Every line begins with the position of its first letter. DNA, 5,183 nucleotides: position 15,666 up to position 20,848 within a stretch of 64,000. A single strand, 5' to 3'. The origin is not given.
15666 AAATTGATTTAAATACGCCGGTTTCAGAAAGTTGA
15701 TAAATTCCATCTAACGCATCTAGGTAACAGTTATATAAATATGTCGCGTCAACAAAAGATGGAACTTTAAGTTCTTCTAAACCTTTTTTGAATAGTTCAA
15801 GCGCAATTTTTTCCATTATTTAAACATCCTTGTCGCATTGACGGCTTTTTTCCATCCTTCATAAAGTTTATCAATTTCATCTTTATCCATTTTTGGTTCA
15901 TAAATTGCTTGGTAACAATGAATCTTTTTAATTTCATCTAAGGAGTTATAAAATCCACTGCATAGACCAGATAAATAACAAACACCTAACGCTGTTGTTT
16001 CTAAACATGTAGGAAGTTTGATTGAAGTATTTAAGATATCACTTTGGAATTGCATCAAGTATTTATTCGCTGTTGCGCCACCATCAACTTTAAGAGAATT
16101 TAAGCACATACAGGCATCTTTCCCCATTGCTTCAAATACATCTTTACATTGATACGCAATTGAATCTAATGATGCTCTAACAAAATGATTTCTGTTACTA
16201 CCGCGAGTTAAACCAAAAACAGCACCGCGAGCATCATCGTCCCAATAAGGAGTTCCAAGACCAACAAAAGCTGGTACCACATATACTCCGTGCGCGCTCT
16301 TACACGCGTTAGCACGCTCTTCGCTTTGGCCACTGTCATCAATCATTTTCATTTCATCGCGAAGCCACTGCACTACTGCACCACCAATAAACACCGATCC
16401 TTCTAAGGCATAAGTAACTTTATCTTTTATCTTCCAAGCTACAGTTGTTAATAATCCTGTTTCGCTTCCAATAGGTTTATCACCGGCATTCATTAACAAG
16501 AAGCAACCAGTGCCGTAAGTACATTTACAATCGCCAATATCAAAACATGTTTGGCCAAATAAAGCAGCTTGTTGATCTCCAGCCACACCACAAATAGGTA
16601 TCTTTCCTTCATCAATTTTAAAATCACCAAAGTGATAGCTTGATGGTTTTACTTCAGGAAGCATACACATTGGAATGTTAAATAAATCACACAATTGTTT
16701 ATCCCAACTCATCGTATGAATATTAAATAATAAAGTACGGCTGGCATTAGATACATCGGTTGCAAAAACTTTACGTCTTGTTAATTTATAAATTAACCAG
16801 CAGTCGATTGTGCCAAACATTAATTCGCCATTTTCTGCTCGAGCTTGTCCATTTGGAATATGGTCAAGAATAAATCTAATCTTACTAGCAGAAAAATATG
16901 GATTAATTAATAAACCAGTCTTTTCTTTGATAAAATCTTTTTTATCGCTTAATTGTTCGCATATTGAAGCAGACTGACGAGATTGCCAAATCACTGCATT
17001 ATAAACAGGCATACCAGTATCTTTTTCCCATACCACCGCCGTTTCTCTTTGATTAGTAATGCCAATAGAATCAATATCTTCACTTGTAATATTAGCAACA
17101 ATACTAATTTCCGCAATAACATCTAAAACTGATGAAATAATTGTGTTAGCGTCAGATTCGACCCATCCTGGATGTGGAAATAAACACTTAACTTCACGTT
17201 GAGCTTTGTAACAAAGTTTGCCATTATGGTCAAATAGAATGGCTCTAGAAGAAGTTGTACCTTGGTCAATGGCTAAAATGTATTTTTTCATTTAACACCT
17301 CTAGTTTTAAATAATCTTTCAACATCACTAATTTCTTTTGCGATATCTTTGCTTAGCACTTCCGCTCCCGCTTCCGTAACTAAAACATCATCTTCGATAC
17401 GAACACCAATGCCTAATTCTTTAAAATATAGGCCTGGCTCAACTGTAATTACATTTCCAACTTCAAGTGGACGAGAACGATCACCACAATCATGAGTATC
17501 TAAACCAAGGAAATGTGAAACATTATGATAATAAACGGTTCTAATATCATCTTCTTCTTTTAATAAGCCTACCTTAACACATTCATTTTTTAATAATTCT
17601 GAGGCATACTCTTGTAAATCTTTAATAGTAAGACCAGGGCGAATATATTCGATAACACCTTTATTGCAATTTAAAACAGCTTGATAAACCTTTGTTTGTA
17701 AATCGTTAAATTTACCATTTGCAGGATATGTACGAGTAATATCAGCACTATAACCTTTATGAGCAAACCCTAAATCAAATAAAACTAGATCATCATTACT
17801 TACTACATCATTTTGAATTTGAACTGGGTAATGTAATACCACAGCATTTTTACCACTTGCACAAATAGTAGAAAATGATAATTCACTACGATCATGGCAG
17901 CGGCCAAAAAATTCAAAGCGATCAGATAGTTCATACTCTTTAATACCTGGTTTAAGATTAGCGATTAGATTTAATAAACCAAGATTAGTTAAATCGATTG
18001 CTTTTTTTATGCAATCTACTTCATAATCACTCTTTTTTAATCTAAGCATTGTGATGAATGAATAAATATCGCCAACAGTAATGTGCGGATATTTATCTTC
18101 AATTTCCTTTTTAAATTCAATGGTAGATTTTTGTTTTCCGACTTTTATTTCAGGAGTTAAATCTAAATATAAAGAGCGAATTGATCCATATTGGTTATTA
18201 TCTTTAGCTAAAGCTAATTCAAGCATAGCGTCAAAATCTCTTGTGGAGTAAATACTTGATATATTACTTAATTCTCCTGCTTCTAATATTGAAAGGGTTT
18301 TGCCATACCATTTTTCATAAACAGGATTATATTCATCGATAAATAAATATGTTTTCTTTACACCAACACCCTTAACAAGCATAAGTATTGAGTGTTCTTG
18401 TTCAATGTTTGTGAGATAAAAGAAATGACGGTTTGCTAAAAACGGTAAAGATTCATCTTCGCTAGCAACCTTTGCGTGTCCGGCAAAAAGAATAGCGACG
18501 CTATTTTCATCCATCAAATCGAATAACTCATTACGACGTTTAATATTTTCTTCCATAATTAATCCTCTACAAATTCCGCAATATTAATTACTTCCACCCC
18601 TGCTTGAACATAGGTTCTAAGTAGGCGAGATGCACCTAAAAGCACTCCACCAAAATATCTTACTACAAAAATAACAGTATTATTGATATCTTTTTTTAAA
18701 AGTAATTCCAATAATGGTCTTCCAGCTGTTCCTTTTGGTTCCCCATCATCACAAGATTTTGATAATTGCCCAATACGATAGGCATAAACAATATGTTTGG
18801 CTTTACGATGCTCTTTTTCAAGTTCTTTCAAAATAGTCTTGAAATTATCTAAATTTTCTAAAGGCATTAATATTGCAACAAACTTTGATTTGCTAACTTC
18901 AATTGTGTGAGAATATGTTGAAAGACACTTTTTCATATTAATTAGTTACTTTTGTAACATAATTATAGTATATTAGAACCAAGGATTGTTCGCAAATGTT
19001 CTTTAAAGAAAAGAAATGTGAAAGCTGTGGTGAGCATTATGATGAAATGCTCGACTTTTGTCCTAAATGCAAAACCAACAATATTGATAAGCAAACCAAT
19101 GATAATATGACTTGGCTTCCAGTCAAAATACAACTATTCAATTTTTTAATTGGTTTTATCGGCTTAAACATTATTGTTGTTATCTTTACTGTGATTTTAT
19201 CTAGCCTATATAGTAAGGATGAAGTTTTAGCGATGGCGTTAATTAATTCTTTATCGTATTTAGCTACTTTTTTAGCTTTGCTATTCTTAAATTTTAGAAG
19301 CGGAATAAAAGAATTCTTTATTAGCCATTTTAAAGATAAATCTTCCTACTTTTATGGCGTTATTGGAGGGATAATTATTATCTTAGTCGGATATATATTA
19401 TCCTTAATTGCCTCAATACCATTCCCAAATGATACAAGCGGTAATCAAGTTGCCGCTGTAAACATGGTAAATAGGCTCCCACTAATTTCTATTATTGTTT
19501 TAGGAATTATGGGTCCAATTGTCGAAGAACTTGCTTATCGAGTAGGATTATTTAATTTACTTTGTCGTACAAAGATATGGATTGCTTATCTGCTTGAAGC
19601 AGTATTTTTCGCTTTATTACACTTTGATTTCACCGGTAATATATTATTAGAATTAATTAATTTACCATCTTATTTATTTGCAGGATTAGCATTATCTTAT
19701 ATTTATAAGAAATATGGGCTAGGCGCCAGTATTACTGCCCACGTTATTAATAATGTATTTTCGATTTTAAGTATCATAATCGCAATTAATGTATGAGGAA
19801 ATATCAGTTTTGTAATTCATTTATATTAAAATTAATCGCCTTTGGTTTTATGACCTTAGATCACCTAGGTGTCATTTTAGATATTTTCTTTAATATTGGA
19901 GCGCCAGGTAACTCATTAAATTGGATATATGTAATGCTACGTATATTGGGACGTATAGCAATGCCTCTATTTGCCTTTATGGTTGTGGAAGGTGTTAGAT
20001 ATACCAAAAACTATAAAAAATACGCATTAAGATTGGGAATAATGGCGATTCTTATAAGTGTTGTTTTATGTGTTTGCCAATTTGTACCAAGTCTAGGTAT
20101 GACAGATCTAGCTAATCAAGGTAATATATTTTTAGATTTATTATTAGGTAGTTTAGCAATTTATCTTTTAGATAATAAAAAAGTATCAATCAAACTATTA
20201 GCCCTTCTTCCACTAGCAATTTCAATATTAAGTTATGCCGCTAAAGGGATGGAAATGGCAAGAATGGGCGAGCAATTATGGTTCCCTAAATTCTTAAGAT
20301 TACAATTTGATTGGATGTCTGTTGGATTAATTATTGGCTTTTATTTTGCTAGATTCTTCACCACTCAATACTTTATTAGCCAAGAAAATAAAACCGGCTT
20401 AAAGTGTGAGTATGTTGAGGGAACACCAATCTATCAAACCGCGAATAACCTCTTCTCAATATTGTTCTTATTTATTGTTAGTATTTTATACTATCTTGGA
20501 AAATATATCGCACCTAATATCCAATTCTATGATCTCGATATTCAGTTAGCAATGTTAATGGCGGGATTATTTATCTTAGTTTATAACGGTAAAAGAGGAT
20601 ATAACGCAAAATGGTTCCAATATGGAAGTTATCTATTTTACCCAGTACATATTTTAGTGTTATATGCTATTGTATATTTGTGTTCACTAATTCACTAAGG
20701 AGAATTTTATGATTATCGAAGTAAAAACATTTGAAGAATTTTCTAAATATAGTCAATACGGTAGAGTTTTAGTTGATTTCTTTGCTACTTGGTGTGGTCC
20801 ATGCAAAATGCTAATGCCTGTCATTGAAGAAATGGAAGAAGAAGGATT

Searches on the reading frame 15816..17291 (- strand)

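Call 90: search_protein_families(library=pfam, proteins=[window:15816-17291:-], max_evalue=0.00001)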
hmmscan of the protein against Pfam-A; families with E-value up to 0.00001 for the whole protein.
window:15816-17291:- (491 aa): 2 families
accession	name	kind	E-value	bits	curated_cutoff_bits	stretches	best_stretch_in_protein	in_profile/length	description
PF00370.27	FGGY_N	-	1.1e-70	238.5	28.8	1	4-246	1-245/245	FGGY family of carbohydrate kinases, N-terminal domain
PF02782.22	FGGY_C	-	1.4e-36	126.6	27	1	256-440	2-193/198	FGGY family of carbohydrate kinases, C-terminal domain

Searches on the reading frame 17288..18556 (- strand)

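Call 90: search_protein_families(library=pfam, proteins=[window:17288-18556:-], max_evalue=0.00001)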
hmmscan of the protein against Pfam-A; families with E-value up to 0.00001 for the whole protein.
window:17288-18556:- (422 aa): 2 families
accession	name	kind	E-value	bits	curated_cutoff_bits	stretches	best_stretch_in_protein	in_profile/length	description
PF00557.29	Peptidase_M24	-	1.3e-51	175.7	23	1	181-395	1-208/208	Metallopeptidase family M24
PF05195.22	AMP_N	-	3.2e-23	82.2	24.6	1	6-119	3-117/121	Aminopeptidase P, N-terminal domain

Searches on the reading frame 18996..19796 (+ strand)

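Call 90: search_protein_families(library=pfam, proteins=[window:18996-19796:+], max_evalue=0.00001)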
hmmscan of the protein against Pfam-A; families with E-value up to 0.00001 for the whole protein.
window:18996-19796:+ (266 aa): 1 family
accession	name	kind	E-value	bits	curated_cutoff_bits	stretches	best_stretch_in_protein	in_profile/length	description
PF02517.21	Rce1-like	-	1e-15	58.2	22.4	1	161-255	3-93/93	Type II CAAX prenyl endopeptidase Rce1-like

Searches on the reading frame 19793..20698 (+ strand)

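Call 90: search_protein_families(library=pfam, proteins=[window:19793-20698:+], max_evalue=0.00001)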
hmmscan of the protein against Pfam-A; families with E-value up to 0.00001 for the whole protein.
window:19793-20698:+ (301 aa): 1 family
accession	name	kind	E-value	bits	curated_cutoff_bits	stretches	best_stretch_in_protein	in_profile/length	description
PF05857.17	TraX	-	1.8e-20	74.2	25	1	11-293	4-216/217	TraX protein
